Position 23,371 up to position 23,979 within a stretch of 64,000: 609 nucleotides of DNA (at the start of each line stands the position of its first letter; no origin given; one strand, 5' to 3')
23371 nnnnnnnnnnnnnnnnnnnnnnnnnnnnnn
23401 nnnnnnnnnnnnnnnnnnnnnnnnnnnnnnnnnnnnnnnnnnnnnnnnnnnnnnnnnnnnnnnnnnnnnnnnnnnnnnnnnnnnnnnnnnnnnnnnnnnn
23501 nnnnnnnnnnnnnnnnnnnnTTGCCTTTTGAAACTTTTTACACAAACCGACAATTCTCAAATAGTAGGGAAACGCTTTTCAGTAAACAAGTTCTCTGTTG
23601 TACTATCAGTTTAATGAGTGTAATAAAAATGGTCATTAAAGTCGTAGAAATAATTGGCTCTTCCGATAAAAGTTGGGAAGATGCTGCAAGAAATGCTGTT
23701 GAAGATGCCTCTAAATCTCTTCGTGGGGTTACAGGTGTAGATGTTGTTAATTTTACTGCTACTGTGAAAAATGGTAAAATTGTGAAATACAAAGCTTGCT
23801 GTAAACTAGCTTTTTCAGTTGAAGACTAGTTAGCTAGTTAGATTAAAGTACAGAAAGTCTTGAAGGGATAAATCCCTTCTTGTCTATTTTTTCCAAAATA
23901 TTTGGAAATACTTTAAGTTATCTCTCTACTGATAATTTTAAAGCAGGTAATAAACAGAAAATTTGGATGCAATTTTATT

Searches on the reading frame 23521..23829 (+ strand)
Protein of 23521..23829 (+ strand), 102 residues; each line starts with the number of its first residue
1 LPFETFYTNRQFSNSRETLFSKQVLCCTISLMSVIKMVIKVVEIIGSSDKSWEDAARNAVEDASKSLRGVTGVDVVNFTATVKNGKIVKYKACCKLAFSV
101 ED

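Call 3: search_protein_families(library=pfam, proteins=[window:23521-23829:+], max_evalue=0.01)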
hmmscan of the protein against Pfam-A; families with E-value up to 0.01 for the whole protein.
window:23521-23829:+ (102 aa): 1 family
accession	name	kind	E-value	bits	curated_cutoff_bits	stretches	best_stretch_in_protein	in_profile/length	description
PF07311.17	Dodecin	-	9.1e-25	87.2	22.5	1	38-101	1-64/64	Dodecin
